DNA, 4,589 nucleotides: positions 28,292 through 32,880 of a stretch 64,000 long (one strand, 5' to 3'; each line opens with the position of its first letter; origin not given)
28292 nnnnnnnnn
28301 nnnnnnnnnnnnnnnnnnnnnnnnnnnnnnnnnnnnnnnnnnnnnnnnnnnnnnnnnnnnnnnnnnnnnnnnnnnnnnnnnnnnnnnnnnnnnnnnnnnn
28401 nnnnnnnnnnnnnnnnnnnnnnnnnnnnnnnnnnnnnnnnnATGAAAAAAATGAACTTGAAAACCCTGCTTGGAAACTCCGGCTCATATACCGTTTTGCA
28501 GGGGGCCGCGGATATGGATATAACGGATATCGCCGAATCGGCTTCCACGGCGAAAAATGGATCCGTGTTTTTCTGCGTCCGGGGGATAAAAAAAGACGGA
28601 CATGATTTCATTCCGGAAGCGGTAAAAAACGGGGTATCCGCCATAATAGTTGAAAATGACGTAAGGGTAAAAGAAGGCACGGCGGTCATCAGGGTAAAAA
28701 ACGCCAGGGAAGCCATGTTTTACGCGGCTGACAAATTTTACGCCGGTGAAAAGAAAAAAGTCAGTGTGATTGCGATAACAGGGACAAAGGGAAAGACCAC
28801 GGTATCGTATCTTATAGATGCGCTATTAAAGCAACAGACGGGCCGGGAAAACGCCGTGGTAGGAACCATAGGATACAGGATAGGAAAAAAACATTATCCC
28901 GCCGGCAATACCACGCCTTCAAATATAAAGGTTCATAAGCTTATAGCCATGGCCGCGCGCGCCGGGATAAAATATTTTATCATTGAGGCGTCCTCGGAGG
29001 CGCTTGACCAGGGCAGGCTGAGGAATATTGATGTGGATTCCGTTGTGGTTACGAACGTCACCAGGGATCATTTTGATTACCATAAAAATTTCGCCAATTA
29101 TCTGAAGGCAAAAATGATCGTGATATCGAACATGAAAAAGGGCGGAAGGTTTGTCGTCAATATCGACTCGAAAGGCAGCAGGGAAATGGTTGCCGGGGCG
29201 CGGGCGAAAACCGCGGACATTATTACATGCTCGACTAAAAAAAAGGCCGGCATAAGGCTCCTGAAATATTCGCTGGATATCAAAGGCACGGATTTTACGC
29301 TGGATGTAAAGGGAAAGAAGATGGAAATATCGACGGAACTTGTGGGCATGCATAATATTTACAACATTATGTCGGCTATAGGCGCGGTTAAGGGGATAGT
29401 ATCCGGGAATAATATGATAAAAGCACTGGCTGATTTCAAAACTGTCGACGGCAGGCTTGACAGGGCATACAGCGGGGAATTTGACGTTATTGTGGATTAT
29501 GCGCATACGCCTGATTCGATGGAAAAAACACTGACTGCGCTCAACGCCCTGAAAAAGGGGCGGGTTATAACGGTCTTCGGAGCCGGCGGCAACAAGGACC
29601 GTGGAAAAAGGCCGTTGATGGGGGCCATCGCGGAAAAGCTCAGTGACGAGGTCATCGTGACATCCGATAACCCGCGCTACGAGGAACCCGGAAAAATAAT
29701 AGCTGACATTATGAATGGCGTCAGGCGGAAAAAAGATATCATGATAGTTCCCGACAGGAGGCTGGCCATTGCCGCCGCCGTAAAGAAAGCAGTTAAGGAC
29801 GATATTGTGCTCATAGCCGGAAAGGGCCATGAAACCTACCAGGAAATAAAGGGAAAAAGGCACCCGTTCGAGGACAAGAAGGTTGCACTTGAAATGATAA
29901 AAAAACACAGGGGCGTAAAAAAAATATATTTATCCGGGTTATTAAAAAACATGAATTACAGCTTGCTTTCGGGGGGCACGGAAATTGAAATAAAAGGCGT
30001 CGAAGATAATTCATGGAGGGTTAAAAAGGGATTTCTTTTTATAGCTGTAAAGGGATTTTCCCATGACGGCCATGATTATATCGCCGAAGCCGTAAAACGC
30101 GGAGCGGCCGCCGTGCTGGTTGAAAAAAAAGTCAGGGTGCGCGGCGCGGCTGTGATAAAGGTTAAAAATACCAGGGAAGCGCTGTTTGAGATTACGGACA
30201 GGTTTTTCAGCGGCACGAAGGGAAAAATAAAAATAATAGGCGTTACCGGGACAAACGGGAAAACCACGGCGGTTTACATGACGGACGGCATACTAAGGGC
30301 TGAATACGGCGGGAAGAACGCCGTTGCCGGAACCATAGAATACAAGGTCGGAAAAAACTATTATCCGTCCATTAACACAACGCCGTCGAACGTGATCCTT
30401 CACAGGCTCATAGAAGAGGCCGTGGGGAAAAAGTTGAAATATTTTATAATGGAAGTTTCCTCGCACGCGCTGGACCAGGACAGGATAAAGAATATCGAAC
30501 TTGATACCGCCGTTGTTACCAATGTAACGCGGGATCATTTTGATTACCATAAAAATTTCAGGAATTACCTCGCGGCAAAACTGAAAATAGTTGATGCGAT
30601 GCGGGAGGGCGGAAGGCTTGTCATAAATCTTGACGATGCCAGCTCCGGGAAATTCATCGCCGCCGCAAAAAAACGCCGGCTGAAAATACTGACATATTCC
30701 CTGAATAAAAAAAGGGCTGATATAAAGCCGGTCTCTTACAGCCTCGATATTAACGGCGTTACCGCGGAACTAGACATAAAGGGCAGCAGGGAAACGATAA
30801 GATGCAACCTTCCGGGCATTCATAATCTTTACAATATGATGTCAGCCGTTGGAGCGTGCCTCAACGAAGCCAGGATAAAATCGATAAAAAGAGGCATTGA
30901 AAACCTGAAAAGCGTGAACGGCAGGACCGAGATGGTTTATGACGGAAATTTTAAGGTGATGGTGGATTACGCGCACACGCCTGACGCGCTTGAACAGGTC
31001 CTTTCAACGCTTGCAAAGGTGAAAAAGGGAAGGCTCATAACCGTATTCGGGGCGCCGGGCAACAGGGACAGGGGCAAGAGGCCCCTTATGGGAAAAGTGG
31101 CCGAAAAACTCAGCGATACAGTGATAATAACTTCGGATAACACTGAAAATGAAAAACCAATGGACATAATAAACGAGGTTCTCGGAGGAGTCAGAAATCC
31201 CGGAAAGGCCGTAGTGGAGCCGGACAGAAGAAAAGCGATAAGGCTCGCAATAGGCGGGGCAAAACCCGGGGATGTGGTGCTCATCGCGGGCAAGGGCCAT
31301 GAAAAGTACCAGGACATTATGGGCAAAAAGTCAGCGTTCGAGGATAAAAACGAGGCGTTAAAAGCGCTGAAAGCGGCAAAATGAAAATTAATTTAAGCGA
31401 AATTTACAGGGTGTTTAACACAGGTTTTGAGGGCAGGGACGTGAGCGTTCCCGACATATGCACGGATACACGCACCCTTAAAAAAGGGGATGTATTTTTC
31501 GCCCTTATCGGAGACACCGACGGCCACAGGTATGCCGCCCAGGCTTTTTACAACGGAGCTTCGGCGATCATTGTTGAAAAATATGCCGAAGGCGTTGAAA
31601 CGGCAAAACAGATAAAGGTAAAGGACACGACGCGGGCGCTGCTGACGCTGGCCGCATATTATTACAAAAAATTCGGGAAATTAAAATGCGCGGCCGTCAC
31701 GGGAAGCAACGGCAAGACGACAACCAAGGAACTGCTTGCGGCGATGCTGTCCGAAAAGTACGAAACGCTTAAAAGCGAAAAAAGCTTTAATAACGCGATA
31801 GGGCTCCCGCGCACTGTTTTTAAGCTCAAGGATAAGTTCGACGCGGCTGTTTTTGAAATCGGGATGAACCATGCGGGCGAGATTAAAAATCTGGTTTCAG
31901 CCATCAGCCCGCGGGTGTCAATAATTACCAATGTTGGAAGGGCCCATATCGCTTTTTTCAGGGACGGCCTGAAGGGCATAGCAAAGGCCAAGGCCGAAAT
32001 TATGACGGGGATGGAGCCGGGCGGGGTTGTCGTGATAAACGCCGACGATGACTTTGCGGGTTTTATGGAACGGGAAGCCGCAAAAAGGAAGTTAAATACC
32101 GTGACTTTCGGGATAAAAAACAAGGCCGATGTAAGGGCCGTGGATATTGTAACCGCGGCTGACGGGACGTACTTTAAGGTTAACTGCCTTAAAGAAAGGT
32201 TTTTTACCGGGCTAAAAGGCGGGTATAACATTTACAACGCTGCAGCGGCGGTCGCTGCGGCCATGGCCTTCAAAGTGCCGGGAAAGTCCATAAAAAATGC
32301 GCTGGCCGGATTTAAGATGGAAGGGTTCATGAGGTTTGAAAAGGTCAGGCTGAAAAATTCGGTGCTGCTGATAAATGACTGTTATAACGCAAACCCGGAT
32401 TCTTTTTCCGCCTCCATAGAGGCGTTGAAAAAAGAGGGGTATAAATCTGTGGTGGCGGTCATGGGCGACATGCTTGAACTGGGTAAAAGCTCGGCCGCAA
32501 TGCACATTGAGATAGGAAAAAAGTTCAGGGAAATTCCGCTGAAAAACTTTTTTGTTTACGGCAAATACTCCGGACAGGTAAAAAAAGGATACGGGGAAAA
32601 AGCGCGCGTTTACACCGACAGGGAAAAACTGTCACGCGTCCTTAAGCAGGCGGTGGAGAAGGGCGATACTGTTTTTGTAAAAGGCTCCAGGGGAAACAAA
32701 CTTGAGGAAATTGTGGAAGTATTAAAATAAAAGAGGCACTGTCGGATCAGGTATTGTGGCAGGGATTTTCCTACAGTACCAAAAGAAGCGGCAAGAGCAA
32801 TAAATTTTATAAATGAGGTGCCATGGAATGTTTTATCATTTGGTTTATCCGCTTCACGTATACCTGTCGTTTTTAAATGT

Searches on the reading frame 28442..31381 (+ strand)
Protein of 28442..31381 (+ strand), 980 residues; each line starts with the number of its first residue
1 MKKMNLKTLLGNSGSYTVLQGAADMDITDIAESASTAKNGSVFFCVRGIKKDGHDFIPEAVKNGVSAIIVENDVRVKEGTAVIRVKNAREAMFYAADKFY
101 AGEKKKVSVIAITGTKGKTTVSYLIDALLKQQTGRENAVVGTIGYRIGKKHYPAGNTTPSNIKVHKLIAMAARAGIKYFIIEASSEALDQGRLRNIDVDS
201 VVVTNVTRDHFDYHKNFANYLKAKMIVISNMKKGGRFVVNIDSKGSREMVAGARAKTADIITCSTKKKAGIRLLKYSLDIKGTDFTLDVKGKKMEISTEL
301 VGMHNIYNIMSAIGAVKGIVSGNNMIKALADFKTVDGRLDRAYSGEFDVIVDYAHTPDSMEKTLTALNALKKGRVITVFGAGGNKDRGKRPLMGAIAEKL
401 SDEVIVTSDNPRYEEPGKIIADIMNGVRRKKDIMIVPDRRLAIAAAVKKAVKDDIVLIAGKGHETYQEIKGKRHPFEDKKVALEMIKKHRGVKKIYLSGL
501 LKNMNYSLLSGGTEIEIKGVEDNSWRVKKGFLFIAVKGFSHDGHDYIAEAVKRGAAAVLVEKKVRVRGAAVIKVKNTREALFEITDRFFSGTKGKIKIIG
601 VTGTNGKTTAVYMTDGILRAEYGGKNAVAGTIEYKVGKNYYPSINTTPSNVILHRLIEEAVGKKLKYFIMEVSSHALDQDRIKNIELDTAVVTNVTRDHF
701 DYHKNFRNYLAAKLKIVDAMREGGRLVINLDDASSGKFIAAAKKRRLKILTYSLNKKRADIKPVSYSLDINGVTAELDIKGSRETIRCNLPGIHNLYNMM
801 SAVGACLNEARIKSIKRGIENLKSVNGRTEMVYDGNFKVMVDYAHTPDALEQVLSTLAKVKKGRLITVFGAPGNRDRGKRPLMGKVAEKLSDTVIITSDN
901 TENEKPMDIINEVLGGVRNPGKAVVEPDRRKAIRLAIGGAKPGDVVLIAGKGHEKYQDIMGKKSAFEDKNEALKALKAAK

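Call 84: search_protein_families(library=pfam, proteins=[window:28442-31381:+], max_evalue=0.01)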
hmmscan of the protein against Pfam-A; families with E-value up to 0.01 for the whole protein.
window:28442-31381:+ (980 aa): 3 families
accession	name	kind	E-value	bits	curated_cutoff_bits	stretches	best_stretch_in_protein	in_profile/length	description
PF08245.18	Mur_ligase_M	-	6.3e-101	336.8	24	2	112-316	1-200/200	Mur ligase middle domain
PF02875.26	Mur_ligase_C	-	2.6e-66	222.7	28.4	2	337-462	1-127/127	Mur ligase, glutamate ligase domain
PF01225.30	Mur_ligase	-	8.4e-18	65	21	2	516-587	1-93/95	Mur ligase family, catalytic domain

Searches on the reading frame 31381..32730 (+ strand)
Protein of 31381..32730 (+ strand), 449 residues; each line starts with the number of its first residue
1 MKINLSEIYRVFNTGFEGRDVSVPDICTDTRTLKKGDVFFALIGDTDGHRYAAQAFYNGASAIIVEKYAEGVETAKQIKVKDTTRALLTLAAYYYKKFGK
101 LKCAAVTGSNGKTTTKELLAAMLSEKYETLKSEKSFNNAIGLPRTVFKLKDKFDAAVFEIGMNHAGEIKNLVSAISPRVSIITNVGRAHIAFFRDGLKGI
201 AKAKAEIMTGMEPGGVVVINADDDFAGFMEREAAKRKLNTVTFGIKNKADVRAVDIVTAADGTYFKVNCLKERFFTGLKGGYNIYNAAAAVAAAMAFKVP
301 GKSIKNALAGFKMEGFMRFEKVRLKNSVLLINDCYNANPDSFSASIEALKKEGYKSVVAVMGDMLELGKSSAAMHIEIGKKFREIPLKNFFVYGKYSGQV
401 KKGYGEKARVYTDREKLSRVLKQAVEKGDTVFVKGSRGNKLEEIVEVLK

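Call 20: find_encoding_contigs(protein=window:31381-32730:+, flank=10000, max_places=1)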
Protein window:31381-32730:+ (449 aa): 24 contigs read that carry it; 1 place shown.
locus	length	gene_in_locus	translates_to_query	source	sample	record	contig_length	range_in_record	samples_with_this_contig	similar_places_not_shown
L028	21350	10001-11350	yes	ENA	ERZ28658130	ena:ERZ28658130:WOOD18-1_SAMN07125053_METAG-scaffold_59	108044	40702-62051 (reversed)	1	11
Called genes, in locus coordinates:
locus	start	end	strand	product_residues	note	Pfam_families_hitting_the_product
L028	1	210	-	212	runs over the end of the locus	-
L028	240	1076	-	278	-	-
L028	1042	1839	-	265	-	PF04542:Sigma70_r2, PF08281:Sigma70_r4_2, PF04545:Sigma70_r4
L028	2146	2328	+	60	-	-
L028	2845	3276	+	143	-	PF02381:MraZ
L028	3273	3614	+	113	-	PF01740:STAS, PF13466:STAS_2 (faint)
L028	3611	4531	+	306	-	PF01795:Methyltransf_5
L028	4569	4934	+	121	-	-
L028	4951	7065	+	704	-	PF03717:PBP_dimer, PF00905:Transpeptidase, PF03793:PASTA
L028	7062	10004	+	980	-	PF01225:Mur_ligase (weak), PF08245:Mur_ligase_M, PF02875:Mur_ligase_C, PF01225:Mur_ligase, PF08245:Mur_ligase_M, PF02875:Mur_ligase_C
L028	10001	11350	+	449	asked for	PF08245:Mur_ligase_M, PF02875:Mur_ligase_C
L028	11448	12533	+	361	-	PF00953:Glycos_transf_4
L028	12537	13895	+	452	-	PF01488:Shikimate_DH (faint), PF21799:MurD-like_N, PF08245:Mur_ligase_M, PF02875:Mur_ligase_C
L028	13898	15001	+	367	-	PF01098:FTSW_RODA_SPOVE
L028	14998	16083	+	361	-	PF03033:Glyco_transf_28, PF04101:Glyco_tran_28_C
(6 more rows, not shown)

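Call 84: search_protein_families(library=pfam, proteins=[window:31381-32727:+], max_evalue=0.01)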
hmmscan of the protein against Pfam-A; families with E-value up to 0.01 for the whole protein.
window:31381-32727:+ (449 aa): 2 families
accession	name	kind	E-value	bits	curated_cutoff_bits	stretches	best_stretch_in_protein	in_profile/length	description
PF08245.18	Mur_ligase_M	-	2.7e-48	165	24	1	106-294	1-200/200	Mur ligase middle domain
PF02875.26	Mur_ligase_C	-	5.7e-20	72.9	28.4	1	317-437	1-127/127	Mur ligase, glutamate ligase domain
